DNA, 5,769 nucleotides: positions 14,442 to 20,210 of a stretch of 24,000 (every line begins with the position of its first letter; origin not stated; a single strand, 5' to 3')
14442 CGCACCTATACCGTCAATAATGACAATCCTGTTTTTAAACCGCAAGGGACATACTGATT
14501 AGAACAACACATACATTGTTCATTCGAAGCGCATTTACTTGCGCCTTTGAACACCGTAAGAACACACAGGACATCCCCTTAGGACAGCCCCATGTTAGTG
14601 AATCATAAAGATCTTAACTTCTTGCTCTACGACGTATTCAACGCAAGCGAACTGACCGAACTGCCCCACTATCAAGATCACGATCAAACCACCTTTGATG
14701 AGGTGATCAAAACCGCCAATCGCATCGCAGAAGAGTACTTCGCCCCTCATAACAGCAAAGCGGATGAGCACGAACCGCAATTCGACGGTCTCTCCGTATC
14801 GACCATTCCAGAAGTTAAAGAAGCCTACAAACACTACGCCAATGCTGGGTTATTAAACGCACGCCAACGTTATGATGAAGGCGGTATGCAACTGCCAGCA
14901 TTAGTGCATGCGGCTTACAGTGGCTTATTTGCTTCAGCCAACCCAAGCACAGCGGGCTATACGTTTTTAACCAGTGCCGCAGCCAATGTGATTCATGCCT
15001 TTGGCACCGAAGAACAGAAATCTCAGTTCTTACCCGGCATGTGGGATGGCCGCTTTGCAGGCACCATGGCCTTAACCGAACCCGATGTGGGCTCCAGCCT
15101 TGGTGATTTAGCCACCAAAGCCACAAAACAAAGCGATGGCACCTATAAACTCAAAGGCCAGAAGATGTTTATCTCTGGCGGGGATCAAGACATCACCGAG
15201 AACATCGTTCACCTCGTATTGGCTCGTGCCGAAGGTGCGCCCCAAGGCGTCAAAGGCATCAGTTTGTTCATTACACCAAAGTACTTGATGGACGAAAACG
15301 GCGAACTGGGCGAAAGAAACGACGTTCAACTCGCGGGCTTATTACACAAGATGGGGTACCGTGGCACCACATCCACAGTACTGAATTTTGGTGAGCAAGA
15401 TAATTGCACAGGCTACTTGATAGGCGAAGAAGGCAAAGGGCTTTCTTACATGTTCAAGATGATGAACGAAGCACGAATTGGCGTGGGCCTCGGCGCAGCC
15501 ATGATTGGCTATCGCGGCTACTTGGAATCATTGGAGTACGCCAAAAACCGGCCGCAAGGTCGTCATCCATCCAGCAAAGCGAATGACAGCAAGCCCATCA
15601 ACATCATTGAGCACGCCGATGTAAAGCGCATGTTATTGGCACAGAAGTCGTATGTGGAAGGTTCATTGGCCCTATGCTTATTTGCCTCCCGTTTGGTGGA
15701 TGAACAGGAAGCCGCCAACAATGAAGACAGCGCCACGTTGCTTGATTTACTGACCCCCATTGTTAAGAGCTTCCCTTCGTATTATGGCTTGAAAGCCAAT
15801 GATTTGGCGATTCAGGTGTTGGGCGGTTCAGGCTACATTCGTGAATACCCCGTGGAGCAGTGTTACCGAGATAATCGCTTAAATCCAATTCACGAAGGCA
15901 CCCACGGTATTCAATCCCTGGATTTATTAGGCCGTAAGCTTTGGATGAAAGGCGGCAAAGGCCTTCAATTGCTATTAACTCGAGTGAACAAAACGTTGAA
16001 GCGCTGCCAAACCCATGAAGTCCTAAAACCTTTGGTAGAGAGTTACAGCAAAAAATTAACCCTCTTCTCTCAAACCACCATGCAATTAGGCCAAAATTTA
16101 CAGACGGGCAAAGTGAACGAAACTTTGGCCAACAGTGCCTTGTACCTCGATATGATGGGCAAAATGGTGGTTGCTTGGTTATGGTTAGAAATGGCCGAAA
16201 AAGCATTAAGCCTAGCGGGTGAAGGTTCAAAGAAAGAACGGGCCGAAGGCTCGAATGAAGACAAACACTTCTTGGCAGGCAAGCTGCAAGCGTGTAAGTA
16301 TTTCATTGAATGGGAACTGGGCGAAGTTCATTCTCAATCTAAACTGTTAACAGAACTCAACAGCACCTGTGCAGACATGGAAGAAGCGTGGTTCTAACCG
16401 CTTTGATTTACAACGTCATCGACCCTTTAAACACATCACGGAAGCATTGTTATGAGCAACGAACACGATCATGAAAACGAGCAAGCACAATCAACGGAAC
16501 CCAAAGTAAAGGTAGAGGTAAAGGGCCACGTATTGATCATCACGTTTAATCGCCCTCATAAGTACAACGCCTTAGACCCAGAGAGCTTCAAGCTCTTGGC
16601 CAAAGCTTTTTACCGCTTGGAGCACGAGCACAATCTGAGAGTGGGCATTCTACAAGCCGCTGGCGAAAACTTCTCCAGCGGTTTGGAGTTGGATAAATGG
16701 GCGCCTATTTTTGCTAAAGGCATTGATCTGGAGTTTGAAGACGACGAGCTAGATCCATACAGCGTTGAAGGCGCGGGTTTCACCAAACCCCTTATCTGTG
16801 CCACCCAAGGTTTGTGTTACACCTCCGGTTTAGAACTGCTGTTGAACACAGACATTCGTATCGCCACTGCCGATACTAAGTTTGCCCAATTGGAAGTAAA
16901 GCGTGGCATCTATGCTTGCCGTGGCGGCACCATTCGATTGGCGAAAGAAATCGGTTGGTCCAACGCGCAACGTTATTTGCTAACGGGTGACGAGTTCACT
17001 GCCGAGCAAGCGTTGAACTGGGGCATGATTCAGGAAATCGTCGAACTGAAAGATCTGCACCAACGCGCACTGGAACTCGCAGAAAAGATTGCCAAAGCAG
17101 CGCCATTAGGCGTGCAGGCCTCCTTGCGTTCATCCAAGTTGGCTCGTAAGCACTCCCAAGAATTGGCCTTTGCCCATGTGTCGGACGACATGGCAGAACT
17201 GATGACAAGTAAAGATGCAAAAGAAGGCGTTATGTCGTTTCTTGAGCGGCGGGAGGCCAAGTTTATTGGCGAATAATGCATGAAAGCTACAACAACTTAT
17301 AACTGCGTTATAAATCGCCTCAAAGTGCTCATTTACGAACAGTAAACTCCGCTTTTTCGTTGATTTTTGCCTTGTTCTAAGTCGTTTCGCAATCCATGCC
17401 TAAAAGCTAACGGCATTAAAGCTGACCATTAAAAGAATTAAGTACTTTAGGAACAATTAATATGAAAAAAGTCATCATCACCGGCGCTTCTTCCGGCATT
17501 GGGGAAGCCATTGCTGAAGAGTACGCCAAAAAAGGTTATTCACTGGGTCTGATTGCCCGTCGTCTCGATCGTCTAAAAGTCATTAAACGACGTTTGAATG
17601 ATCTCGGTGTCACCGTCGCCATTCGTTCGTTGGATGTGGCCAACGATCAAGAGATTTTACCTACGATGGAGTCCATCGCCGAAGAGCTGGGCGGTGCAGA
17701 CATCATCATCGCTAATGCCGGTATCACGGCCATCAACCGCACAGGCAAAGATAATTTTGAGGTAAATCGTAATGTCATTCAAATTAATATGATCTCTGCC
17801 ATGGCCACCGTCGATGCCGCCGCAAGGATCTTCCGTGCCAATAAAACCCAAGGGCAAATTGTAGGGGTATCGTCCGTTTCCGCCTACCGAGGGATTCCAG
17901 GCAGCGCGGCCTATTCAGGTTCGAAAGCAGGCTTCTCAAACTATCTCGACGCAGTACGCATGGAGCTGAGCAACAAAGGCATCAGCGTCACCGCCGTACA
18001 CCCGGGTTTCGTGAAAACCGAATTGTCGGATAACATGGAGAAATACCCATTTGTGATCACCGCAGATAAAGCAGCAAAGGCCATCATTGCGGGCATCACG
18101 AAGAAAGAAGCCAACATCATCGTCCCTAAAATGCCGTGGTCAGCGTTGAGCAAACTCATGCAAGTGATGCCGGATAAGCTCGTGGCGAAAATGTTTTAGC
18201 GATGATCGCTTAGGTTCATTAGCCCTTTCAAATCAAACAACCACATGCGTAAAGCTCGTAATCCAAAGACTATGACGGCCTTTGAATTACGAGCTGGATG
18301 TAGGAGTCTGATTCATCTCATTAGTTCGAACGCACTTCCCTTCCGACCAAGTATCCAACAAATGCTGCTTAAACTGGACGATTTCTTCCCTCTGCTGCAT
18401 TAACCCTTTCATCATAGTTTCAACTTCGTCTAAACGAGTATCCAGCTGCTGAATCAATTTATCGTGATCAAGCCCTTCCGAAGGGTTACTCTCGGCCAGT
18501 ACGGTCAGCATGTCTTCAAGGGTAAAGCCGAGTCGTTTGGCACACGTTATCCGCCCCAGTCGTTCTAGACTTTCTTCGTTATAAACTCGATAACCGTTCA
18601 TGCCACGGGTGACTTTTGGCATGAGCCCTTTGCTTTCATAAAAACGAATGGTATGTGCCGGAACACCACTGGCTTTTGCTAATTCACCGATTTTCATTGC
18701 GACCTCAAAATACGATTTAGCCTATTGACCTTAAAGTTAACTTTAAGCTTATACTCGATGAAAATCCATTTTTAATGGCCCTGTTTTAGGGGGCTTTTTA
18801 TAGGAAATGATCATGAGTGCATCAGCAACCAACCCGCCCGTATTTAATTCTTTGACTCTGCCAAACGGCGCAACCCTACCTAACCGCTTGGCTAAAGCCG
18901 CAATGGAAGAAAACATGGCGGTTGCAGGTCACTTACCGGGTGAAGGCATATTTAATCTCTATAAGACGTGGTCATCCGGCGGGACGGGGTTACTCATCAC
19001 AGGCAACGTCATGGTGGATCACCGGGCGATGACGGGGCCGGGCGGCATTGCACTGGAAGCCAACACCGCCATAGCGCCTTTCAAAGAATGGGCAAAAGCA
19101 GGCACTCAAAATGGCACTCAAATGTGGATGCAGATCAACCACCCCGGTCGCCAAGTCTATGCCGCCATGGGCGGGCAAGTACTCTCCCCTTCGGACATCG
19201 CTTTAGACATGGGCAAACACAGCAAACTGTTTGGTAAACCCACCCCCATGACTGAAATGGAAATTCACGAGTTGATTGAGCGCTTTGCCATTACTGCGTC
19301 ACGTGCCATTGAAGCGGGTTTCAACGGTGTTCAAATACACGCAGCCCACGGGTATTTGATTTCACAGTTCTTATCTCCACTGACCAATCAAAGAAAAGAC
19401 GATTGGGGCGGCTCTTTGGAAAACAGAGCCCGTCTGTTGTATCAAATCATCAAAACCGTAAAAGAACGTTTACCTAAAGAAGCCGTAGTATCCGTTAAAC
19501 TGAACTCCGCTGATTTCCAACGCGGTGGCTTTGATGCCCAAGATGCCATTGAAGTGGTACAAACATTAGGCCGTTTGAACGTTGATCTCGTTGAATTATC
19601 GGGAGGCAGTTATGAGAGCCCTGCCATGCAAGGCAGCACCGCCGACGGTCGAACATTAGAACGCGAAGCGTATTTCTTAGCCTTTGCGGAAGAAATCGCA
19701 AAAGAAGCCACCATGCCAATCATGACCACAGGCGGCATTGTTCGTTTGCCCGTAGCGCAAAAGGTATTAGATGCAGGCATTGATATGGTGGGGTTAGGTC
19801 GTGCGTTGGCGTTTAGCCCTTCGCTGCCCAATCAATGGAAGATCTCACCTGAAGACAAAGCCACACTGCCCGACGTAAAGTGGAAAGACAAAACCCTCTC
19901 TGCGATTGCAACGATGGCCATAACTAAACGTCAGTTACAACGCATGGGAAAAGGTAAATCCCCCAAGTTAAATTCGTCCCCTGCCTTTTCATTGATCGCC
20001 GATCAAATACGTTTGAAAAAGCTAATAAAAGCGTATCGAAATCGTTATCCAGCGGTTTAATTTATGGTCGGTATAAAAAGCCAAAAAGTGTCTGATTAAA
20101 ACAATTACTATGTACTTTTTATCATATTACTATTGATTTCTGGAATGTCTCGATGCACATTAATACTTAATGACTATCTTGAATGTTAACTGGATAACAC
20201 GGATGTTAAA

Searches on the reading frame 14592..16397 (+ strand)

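Call 37: search_protein_families(library=pfam, proteins=[window:14592-16397:+], max_evalue=0.01)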
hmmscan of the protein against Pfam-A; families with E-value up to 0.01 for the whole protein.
window:14592-16397:+ (601 aa): 4 families
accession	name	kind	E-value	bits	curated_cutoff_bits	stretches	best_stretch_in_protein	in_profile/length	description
PF12806.12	Acyl-CoA_dh_C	-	2.1e-25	89.7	30.3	1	462-596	2-123/124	Acetyl-CoA dehydrogenase C-terminal like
PF00441.29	Acyl-CoA_dh_1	-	6.6e-18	65.7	22.4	1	281-444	1-144/150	Acyl-CoA dehydrogenase, C-terminal domain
PF02770.24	Acyl-CoA_dh_M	-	7e-12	45.8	33.3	1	159-266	2-94/97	Acyl-CoA dehydrogenase, middle domain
PF02771.21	Acyl-CoA_dh_N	-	3.4e-11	43.9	22.9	1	37-153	6-112/113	Acyl-CoA dehydrogenase, N-terminal domain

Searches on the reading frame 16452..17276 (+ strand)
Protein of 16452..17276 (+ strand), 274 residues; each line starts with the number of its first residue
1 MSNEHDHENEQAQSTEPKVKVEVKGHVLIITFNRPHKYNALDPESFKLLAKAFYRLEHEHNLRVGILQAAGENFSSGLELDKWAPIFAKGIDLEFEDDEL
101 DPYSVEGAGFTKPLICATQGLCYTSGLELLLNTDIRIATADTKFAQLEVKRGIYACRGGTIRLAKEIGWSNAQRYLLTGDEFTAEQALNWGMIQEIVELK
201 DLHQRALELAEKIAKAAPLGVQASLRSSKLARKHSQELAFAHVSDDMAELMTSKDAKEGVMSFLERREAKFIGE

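Call 37: search_protein_families(library=pfam, proteins=[window:16452-17276:+], max_evalue=0.01)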
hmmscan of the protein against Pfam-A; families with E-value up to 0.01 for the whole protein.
window:16452-17276:+ (274 aa): 2 families
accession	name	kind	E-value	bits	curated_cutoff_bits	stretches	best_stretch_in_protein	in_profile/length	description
PF00378.25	ECH_1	-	7.2e-43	147.2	27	1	24-271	3-248/251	Enoyl-CoA hydratase/isomerase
PF16113.10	ECH_2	-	1.5e-18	67.8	27.2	1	29-265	3-239/335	Enoyl-CoA hydratase/isomerase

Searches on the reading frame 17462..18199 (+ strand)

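Call 37: search_protein_families(library=pfam, proteins=[window:17462-18199:+], max_evalue=0.01)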
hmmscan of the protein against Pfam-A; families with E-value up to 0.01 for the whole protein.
window:17462-18199:+ (245 aa): 7 families
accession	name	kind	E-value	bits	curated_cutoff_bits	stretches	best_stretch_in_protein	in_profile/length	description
PF00106.31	adh_short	-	2.9e-43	148.1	26.6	1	2-192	1-190/195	short chain dehydrogenase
PF13561.12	adh_short_C2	-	2.5e-31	109.5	27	1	8-204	1-196/236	Enoyl-(Acyl carrier protein) reductase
PF08659.16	KR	-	7.5e-11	42.7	22.6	1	4-184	3-178/180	KR domain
PF13460.12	NAD_binding_10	-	8e-06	26.3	27.2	1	8-187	1-149/184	NAD(P)H-binding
PF01370.27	Epimerase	-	0.00042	20.2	20.9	1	4-119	1-107/240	NAD dependent epimerase/dehydratase family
PF05368.20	NmrA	-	0.0019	18.3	27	1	2-92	3-79/298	NmrA-like family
PF16924.11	DpaA_N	-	0.0081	16.7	29.2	0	37-87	10-60/116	Dipicolinate synthase subunit A N-terminal domain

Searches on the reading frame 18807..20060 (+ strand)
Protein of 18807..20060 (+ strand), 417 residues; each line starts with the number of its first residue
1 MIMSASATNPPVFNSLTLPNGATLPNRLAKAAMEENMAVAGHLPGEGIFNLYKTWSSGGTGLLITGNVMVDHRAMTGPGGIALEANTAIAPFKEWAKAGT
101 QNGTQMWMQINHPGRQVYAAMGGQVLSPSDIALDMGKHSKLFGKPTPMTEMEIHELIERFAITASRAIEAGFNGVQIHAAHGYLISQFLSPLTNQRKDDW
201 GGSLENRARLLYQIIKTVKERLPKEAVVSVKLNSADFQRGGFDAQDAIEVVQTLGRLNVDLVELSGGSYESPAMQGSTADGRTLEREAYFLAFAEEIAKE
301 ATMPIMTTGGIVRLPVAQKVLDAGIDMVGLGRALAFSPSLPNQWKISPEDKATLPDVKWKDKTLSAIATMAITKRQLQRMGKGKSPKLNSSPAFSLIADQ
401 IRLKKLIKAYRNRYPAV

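Call 37: search_protein_families(library=pfam, proteins=[window:18807-20060:+], max_evalue=0.01)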
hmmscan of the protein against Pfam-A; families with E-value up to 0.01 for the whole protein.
window:18807-20060:+ (417 aa): 4 families
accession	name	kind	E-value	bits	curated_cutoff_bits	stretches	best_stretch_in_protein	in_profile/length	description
PF00724.26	Oxidored_FMN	-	5.1e-49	167.8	27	1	12-343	2-334/342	NADH:flavin oxidoreductase / NADH oxidase family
PF00977.27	His_biosynth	-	0.00039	20.4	23.6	1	290-344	61-115/228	Histidine biosynthesis protein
PF04481.18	DUF561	-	0.0014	18.3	21.6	1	244-332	131-215/243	Protein of unknown function (DUF561)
PF01207.24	Dus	-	0.0048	16.5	20.4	0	191-382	90-257/311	Dihydrouridine synthase (Dus)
